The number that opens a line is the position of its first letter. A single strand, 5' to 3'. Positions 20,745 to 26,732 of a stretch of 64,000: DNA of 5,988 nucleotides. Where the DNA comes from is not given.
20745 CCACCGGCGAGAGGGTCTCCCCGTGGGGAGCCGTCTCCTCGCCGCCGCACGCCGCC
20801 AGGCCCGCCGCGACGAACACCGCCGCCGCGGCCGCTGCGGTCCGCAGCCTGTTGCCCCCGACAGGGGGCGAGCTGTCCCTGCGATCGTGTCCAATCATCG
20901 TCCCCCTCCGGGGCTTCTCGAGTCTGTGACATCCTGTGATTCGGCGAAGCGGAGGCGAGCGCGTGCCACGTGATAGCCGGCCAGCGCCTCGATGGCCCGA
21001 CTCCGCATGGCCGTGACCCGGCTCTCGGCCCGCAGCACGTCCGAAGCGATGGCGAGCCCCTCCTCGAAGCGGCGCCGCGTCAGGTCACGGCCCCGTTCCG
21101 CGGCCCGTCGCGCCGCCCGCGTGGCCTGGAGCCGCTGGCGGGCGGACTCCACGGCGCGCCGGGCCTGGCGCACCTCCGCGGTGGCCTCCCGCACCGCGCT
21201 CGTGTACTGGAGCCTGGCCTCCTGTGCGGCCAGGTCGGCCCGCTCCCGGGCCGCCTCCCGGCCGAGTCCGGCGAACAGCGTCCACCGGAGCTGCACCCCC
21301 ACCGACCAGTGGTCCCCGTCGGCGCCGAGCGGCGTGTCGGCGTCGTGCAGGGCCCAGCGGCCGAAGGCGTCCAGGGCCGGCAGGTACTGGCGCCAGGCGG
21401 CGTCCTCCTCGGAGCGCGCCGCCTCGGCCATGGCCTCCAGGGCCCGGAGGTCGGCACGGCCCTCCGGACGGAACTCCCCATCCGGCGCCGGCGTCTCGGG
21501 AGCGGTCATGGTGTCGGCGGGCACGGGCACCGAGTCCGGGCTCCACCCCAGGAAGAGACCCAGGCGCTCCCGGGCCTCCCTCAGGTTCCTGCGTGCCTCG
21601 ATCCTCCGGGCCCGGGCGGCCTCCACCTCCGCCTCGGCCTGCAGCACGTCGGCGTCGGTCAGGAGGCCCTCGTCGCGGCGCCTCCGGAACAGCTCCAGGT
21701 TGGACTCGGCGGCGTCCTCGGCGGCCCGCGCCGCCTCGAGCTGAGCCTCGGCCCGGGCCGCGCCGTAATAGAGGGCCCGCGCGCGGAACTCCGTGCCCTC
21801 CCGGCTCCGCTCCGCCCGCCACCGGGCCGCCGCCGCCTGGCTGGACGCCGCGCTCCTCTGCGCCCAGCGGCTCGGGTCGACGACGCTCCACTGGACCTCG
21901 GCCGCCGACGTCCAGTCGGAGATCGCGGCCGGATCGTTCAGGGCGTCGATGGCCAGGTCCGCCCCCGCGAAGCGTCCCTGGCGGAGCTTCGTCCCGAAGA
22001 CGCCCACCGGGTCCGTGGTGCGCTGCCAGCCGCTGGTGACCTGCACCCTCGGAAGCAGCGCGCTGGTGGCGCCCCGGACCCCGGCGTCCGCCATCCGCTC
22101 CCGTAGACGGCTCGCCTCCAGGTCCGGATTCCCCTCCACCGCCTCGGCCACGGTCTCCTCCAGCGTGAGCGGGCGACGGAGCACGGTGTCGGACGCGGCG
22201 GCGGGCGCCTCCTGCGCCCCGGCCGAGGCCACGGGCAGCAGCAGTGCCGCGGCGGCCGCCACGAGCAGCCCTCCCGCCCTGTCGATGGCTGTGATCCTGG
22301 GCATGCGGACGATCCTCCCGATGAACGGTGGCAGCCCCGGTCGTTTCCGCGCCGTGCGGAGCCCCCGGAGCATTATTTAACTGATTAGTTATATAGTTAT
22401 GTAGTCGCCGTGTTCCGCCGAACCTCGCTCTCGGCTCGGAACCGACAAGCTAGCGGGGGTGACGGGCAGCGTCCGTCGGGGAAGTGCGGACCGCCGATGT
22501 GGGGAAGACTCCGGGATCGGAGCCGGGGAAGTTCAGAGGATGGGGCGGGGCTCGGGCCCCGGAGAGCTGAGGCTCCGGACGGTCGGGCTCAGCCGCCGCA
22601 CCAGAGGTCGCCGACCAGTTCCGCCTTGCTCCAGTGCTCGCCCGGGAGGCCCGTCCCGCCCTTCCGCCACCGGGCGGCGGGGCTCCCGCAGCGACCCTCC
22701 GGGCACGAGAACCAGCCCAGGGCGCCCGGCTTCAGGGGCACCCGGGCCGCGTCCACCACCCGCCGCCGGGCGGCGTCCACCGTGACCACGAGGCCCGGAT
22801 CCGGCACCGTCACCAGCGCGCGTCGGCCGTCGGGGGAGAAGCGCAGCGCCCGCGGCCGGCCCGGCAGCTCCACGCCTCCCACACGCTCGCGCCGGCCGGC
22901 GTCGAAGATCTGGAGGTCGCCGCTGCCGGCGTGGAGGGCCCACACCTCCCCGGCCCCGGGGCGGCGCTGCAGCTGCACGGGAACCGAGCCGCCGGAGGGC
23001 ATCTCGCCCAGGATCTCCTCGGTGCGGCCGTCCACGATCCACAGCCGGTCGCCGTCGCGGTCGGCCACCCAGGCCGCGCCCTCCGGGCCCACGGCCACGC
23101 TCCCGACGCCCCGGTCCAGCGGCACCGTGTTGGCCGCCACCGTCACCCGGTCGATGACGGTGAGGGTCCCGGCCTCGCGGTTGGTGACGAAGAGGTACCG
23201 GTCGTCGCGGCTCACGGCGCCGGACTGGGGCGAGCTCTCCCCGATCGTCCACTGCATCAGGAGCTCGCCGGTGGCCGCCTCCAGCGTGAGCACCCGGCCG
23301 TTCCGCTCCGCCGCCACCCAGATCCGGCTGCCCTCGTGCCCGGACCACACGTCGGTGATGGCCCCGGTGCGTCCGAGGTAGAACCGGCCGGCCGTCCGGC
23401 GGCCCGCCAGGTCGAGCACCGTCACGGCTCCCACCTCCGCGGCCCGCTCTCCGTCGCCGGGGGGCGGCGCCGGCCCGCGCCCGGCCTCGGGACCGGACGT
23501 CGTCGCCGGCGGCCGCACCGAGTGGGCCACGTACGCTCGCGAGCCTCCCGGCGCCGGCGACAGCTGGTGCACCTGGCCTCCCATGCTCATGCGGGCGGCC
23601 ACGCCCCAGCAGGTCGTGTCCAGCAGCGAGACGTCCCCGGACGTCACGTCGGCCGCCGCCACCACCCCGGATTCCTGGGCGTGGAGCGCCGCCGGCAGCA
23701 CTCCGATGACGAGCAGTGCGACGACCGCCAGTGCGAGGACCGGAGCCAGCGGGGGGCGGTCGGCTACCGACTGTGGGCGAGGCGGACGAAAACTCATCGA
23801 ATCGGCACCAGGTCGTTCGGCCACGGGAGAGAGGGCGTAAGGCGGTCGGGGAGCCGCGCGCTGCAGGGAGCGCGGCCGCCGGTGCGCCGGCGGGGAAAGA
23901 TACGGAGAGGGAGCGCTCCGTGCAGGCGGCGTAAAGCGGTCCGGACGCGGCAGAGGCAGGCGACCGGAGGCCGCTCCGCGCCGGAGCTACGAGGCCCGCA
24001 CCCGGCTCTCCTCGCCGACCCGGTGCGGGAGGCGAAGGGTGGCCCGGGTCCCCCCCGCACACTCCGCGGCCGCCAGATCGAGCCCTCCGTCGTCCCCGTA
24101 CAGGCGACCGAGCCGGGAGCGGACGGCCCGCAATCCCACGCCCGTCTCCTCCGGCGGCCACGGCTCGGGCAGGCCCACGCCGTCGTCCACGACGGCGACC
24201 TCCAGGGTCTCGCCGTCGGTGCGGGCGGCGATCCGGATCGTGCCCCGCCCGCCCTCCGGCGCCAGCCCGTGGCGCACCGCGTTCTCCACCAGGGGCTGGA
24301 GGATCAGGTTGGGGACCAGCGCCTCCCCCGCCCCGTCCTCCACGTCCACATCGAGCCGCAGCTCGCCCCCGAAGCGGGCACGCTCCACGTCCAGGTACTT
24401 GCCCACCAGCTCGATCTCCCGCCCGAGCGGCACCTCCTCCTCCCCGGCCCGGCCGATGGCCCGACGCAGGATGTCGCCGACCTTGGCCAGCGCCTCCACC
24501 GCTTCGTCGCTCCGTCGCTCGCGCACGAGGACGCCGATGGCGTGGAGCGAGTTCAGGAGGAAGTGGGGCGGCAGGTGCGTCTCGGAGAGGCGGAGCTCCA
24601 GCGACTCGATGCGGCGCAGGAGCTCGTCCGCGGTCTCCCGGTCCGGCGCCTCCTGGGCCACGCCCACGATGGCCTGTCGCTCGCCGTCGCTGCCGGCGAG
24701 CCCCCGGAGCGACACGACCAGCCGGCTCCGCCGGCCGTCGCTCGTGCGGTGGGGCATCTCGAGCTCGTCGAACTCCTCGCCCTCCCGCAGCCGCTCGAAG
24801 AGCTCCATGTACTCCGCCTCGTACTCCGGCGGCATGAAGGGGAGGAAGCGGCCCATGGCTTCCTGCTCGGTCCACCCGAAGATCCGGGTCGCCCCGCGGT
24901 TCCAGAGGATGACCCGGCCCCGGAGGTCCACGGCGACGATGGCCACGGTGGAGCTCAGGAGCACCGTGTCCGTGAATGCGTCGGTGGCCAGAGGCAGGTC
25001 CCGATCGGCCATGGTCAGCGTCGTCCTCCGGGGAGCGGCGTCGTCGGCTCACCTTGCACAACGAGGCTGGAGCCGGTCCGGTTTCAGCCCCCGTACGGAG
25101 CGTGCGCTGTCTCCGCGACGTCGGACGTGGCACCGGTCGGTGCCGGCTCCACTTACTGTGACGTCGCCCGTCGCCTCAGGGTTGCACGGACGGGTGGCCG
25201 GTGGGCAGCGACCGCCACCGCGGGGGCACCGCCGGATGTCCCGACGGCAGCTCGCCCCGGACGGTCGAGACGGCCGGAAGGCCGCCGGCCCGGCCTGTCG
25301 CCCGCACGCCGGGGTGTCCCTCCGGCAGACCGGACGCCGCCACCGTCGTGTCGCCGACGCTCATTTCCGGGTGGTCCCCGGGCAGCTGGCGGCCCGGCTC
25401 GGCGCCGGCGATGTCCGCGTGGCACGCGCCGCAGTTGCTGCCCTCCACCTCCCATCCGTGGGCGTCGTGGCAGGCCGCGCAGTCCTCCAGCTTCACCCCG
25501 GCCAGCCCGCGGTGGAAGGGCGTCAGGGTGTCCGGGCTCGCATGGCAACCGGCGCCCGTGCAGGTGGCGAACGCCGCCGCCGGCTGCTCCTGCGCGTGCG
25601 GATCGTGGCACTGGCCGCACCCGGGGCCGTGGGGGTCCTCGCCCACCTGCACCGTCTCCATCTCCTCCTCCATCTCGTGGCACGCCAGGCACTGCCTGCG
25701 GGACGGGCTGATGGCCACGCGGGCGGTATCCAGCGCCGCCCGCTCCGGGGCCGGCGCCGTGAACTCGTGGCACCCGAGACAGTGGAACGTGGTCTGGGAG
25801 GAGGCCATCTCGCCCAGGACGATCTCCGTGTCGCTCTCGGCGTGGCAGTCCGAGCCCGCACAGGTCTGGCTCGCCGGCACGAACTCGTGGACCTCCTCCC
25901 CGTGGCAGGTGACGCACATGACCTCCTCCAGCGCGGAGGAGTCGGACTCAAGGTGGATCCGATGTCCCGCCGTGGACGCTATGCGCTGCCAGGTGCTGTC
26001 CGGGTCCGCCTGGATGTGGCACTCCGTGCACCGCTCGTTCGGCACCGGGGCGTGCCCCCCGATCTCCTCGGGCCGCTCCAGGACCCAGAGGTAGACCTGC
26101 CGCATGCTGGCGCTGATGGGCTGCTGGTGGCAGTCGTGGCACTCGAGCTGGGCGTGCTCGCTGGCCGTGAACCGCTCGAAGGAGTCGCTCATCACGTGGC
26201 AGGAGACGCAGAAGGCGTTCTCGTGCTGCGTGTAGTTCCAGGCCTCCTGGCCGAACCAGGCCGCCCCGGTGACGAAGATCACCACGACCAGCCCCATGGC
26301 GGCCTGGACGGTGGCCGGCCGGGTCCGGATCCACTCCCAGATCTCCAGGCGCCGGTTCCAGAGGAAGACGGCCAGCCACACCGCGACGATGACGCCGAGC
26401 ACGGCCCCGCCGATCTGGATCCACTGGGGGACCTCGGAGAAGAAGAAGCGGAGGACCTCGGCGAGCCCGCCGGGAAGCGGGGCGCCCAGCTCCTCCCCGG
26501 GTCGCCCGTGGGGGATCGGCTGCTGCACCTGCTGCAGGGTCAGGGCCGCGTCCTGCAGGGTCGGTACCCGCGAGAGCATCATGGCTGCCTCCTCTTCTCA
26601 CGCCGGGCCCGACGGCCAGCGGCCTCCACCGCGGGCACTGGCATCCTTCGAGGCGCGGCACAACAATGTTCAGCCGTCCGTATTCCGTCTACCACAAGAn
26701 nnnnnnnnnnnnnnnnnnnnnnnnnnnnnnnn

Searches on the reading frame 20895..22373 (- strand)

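Call 70: search_protein_families(library=pfam, proteins=[window:20895-22373:-], max_evalue=0.001)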
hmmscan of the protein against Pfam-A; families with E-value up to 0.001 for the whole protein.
window:20895-22373:- (492 aa): 1 family
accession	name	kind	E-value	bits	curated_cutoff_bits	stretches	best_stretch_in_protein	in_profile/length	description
PF02321.23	OEP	-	6.9e-57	192.7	22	2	71-276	1-187/187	Outer membrane efflux protein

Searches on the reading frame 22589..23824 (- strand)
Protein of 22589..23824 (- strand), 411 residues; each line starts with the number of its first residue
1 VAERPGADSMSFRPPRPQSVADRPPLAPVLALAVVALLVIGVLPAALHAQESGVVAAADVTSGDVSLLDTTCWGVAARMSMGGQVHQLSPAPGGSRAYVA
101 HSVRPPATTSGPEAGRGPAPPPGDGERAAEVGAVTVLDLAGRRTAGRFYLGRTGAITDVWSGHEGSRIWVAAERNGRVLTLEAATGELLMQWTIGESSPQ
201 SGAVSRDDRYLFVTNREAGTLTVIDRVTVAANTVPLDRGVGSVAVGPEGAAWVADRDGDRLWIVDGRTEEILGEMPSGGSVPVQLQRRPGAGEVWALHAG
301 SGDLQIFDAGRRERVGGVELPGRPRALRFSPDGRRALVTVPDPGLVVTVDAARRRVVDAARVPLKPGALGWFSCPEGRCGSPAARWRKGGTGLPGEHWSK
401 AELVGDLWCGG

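Call 70: search_protein_families(library=pfam, proteins=[window:22589-23824:-], max_evalue=0.001)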
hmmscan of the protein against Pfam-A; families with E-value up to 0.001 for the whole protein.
window:22589-23824:- (411 aa): 2 families
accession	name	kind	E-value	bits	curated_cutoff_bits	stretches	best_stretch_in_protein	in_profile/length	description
PF02239.22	Cytochrom_D1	-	8.8e-05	21.7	25.5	0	170-228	51-108/368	Cytochrome D1 heme domain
PF21783.3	YNCE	-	0.00073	19.4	27.1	0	133-227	221-314/339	YNCE-like beta-propeller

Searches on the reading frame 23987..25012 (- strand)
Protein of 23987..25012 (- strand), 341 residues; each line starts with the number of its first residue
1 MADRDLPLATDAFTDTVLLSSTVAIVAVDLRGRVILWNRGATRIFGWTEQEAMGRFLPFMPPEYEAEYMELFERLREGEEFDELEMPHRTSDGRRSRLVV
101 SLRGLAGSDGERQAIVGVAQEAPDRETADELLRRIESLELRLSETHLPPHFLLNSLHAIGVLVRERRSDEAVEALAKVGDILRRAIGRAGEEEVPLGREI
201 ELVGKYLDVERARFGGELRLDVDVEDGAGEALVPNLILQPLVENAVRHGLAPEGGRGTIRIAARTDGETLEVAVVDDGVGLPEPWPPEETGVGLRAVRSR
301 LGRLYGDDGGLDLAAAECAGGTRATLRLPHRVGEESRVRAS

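Call 7: search_protein_families(library=pfam, proteins=[window:23987-25012:-], max_evalue=0.01)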
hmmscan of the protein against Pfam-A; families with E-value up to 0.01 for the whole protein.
window:23987-25012:- (341 aa): 8 families
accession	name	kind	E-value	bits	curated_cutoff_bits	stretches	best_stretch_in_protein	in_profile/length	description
PF06580.19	His_kinase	-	1.8e-15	57.4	25.2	1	139-217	2-80/81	Histidine kinase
PF00989.32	PAS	-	1.1e-12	48.4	22.6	1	16-120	5-111/113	PAS fold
PF08448.16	PAS_4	-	2.7e-11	44.1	23.1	1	20-123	3-106/110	PAS fold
PF02518.31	HATPase_c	-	9.7e-11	42.5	26.4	1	236-330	8-109/111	Histidine kinase-, DNA gyrase B-, and HSP90-like ATPase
PF13426.13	PAS_9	-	2.9e-06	27.9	27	1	24-119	3-98/103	PAS domain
PF13188.13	PAS_8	-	1.6e-05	25.1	21.8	1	16-74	5-63/65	PAS domain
PF13581.12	HATPase_c_2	-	0.00061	20.2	27.4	1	241-288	39-87/127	Histidine kinase-like ATPase domain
PF08447.18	PAS_3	-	0.00082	20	25.6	1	35-119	2-89/89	PAS fold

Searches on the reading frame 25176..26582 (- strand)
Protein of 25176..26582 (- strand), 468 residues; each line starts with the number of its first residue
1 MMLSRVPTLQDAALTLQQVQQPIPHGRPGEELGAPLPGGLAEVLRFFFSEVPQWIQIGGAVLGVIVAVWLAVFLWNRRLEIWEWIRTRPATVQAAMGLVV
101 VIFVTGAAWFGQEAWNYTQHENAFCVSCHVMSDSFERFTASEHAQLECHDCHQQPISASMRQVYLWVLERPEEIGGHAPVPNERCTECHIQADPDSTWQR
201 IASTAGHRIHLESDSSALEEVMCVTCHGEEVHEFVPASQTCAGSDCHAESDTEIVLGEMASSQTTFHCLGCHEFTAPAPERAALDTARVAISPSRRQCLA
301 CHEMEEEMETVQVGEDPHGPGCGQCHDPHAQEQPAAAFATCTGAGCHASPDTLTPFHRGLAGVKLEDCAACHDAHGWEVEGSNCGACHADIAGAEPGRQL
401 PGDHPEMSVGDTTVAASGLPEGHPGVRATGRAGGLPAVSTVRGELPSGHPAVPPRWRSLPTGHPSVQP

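Call 7: search_protein_families(library=pfam, proteins=[window:25176-26582:-], max_evalue=0.01)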
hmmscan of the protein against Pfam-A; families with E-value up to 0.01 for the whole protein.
window:25176-26582:- (468 aa): 4 families
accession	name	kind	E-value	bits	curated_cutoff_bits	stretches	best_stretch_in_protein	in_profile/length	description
PF14522.11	Cytochrome_C7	-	2.8e-07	30.7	24.8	0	120-153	39-67/67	Cytochrome c7 and related cytochrome c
PF03264.19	Cytochrom_NNT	-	1.6e-06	28.4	24.1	1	94-153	7-73/174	NapC/NirT cytochrome c family, N-terminal region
PF14537.11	Cytochrom_c3_2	-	1.3e-05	26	25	0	264-347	5-78/79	Cytochrome c3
PF02085.21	Cytochrom_CIII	-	0.00031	21.5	22.9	0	219-302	29-101/101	Class III cytochrome C family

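Call 8: search_protein_families(library=ncbifam, proteins=[window:25176-26582:-], max_evalue=0.1)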
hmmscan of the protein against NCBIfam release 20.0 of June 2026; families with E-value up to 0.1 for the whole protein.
window:25176-26582:- (468 aa): 8 families
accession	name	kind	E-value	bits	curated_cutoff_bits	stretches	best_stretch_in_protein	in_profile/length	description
TIGR03153.1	cytochr_NrfH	equivalog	6.8e-15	55.3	134.2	2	99-153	5-60/138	cytochrome c nitrite reductase small subunit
TIGR03508.1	decahem_SO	subfamily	3.6e-08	33.2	192.2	2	109-304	57-250/258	DmsE family decaheme c-type cytochrome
TIGR02162.1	torC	equivalog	4.3e-05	22.9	478.2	1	81-153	3-82/387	pentaheme c-type cytochrome TorC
NF011606.0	PRK15032.1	equivalog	0.00013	21.2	455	1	82-155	5-84/390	pentaheme c-type cytochrome TorC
TIGR02161.1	napC_nirT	subfamily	0.00044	20.2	310.6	1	81-152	5-82/185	periplasmic nitrate (or nitrite) reductase c-type cytochrome, NapC/NirT family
NF007906.0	PRK10617.1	equivalog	0.0013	18.6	349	1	80-143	13-76/200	cytochrome c-type protein NapC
NF041028.1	decahem_GSU2203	exception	0.0093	15.2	325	0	119-153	98-133/317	GSU2203 family decaheme c-type cytochrome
TIGR03770.1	anch_rpt_perm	equivalog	0.028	14.1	296.8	1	55-106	68-118/270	anchored repeat-type ABC transporter permease subunit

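Call 41: search_solved_structures(query=window:25176-26582:-, max_evalue=1)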
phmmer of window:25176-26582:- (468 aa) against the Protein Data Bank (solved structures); distinct sequences matched with E-value up to 1: 8.
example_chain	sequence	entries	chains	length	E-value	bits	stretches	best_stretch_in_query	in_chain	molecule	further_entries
2j7a_C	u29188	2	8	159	3.9e-06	29.1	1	86-153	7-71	CYTOCHROME C QUINOL DEHYDROGENASE NRFH | NAPC/NIRT CYTOCHROME C FAMILY PROTEIN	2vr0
1x6a_A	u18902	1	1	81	0.028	16.4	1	115-158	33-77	LIM domain kinase 2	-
1mdv_A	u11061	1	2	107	0.043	15.8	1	304-398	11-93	CYTOCHROME C3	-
1a2i_A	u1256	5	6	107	0.057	15.4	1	311-398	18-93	CYTOCHROME C3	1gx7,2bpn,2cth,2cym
6tul_LLL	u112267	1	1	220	0.19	13.7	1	397-428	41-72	Fab C0021177 light chain (IgG1)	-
6srv_LLL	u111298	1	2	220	0.19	13.7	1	397-428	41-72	Fab C0021144 light chain (IgG1)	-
28pb_A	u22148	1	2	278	0.26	13.2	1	240-360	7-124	Cytochrome c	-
2yyw_A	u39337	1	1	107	0.93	11.4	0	308-397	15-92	Cytochrome c3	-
